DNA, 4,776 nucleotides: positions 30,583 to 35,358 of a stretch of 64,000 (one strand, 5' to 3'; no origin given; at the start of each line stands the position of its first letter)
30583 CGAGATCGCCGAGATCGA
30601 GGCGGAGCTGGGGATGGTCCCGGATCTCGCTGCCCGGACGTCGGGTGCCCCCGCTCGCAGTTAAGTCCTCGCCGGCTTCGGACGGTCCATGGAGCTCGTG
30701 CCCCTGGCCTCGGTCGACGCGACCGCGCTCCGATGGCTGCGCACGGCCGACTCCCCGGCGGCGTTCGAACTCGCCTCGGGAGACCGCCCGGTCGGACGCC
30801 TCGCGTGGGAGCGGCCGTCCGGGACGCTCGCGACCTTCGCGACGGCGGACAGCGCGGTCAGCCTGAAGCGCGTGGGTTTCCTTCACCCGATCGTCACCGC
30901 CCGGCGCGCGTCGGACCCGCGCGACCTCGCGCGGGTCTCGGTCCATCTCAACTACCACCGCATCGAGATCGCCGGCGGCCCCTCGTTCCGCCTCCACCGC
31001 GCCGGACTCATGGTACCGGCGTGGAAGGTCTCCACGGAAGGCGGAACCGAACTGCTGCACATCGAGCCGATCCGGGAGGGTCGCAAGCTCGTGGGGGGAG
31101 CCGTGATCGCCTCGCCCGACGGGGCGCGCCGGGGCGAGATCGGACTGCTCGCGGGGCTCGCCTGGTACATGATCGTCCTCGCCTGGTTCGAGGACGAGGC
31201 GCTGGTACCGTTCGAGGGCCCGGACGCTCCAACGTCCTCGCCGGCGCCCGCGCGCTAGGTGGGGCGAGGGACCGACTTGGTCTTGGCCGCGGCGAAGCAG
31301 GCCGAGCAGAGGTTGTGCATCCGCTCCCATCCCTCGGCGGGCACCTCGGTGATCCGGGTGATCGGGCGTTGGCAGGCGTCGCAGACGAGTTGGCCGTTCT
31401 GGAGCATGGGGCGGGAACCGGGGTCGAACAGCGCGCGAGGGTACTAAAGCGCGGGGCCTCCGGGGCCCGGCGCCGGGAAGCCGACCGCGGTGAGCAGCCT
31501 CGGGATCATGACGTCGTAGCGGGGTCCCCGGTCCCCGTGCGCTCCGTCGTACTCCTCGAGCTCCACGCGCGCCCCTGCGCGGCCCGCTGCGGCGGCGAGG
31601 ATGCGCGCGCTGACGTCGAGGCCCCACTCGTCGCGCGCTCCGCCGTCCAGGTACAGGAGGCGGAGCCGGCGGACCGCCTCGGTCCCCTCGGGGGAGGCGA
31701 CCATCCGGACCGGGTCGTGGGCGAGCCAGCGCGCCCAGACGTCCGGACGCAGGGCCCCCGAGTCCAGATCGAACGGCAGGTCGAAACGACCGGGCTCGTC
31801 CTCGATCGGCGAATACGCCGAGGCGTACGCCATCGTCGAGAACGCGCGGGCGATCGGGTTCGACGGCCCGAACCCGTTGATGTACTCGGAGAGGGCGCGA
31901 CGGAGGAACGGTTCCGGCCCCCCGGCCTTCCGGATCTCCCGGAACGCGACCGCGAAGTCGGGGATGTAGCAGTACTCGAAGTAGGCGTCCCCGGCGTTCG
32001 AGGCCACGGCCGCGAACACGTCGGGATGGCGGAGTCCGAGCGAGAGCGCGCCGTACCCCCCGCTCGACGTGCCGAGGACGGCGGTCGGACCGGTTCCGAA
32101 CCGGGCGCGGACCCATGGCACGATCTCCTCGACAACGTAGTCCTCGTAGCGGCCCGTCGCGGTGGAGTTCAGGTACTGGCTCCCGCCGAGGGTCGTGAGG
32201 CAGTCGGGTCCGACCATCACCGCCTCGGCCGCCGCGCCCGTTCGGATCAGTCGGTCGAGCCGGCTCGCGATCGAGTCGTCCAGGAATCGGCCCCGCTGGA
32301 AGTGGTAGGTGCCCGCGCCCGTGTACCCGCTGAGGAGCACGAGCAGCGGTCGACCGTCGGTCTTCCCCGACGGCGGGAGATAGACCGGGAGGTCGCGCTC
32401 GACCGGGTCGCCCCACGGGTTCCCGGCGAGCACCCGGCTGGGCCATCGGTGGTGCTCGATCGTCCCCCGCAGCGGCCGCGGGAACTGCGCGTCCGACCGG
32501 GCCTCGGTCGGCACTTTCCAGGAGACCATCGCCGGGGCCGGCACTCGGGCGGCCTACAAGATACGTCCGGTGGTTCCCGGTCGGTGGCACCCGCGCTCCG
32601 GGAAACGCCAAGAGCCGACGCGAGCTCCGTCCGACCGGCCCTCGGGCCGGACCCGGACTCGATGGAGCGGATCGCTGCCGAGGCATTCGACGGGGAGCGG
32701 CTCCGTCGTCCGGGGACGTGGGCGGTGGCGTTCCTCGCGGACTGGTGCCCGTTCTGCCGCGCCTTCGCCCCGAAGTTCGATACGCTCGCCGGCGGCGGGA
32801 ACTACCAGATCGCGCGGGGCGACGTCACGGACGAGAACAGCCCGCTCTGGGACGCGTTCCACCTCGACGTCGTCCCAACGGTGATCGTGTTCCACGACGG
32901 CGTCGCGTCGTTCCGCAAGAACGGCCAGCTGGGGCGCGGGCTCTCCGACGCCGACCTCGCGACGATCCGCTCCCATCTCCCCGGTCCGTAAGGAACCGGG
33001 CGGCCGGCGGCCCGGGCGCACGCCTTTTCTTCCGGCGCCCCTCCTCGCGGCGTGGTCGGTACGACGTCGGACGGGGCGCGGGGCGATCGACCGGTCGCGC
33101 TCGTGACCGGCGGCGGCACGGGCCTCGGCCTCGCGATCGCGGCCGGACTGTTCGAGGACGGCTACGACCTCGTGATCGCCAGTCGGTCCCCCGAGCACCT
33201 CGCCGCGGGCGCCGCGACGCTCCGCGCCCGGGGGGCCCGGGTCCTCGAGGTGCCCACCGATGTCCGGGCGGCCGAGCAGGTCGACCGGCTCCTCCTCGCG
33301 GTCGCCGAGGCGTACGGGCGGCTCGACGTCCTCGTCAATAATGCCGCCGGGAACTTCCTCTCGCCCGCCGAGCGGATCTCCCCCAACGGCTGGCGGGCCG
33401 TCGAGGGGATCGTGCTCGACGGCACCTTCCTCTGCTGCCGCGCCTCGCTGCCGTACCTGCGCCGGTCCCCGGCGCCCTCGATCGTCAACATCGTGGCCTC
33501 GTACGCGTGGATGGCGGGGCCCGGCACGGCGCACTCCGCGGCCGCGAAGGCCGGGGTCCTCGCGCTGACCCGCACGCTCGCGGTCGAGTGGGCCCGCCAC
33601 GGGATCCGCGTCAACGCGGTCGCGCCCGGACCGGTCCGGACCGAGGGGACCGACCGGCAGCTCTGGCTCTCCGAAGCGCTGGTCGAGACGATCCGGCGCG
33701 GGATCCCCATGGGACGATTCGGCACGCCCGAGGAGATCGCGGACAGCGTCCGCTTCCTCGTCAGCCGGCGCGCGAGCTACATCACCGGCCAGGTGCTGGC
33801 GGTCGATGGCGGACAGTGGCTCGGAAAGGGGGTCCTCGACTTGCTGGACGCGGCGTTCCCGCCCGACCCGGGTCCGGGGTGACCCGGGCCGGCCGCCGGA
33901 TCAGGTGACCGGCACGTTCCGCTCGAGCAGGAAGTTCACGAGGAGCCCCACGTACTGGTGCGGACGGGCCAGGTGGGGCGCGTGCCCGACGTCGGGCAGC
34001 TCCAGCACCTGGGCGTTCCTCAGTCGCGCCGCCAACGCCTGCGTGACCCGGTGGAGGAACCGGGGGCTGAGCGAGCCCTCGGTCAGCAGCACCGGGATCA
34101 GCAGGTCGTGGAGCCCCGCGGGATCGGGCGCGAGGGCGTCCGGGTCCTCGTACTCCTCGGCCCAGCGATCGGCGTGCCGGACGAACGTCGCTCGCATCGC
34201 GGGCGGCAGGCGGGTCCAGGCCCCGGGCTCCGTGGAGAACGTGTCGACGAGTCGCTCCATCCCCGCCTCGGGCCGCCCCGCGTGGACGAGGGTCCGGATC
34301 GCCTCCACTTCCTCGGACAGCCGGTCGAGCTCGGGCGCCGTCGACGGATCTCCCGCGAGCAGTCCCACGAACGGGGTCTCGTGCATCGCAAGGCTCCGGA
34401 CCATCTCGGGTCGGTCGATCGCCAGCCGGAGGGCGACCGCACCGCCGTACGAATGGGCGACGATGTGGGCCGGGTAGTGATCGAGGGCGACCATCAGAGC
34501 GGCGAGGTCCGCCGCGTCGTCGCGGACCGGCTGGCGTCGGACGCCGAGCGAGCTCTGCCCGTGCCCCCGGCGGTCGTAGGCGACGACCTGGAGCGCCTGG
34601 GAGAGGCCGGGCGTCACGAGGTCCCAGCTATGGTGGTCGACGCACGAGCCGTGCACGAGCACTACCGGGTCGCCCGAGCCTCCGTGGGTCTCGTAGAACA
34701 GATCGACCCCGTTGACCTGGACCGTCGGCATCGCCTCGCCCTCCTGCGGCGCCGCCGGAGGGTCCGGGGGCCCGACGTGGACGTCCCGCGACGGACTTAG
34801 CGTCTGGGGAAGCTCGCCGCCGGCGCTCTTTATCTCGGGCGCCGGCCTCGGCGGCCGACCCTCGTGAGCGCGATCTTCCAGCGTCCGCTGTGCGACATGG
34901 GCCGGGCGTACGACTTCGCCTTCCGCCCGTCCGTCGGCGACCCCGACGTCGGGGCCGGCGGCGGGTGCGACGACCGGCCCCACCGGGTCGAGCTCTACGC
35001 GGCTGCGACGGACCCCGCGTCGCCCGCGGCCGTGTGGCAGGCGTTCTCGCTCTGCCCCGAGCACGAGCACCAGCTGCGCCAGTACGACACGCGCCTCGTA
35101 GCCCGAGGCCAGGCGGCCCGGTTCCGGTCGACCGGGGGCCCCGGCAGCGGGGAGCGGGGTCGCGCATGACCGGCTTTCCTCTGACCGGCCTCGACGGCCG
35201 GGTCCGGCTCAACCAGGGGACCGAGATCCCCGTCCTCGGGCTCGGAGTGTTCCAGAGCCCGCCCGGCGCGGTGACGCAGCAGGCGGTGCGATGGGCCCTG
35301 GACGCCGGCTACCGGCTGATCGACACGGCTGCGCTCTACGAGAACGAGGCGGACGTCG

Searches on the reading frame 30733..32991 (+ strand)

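Call 9: search_protein_families(library=pfam, proteins=[window:30733-32991:+])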
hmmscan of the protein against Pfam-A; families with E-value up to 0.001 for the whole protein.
window:30733-32991:+ (752 aa): 1 family
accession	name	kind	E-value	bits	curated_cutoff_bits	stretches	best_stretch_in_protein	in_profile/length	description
PF00085.26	Thioredoxin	-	7.2e-08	32.8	23.5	1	648-732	6-91/103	Thioredoxin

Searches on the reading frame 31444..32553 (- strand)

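Call 48: search_protein_families(library=pfam, proteins=[window:31444-32553:-], max_evalue=0.0001)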
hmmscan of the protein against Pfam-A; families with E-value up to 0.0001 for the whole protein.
window:31444-32553:- (369 aa): 2 families
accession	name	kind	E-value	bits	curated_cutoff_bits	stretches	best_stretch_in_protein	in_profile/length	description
PF00756.26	Esterase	-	2.7e-16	60.6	22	1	53-325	8-212/251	Putative esterase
PF00561.26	Abhydrolase_1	-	1.2e-05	25.6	25.8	1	130-192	47-103/245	alpha/beta hydrolase fold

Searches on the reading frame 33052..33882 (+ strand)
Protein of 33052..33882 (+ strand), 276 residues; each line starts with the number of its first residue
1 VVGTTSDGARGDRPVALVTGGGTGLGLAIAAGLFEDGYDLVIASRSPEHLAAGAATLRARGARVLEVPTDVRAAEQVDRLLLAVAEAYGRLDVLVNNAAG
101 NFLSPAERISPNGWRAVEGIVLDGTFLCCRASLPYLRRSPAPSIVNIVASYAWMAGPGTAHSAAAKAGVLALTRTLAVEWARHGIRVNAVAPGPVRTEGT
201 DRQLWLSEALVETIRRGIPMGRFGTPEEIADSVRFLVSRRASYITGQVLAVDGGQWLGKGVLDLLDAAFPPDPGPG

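Call 9: search_protein_families(library=pfam, proteins=[window:33052-33882:+])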
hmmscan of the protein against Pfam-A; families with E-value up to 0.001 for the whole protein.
window:33052-33882:+ (276 aa): 4 families
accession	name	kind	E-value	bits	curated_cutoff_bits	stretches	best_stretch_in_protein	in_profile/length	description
PF13561.12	adh_short_C2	-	1.6e-57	195.3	27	1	23-254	6-234/236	Enoyl-(Acyl carrier protein) reductase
PF00106.31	adh_short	-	4.9e-46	157.1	26.6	1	15-200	2-187/195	short chain dehydrogenase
PF23441.1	SDR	-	3.1e-09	37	27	1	125-257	126-257/258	SDR-like rossmann domain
PF08659.16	KR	-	6.2e-08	33.2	22.6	1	16-117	3-108/180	KR domain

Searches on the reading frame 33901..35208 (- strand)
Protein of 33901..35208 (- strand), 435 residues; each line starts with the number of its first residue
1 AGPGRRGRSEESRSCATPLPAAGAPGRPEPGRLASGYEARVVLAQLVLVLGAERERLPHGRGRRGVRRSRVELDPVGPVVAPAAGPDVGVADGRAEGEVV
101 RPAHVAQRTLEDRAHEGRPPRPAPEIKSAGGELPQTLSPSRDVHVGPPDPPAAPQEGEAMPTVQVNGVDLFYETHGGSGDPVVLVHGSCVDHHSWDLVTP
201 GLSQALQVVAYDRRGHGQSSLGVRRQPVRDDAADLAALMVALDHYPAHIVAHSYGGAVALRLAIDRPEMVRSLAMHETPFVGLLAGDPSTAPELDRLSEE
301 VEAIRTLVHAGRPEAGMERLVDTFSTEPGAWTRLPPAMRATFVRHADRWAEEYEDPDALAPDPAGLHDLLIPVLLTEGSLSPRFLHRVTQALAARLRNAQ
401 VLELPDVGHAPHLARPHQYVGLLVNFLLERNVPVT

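Call 48: search_protein_families(library=pfam, proteins=[window:33901-35208:-], max_evalue=0.0001)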
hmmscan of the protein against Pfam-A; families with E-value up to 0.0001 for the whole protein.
window:33901-35208:- (435 aa): 3 families
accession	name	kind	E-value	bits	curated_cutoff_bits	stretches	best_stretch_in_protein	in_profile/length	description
PF12697.13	Abhydrolase_6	-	2.2e-23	84.5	26.3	1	182-420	1-215/217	Alpha/beta hydrolase family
PF00561.26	Abhydrolase_1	-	8.6e-21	75.1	25.8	1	181-413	2-242/245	alpha/beta hydrolase fold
PF12146.15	Hydrolase_4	-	2.6e-09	37.2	27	1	182-281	7-111/239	Serine aminopeptidase, S33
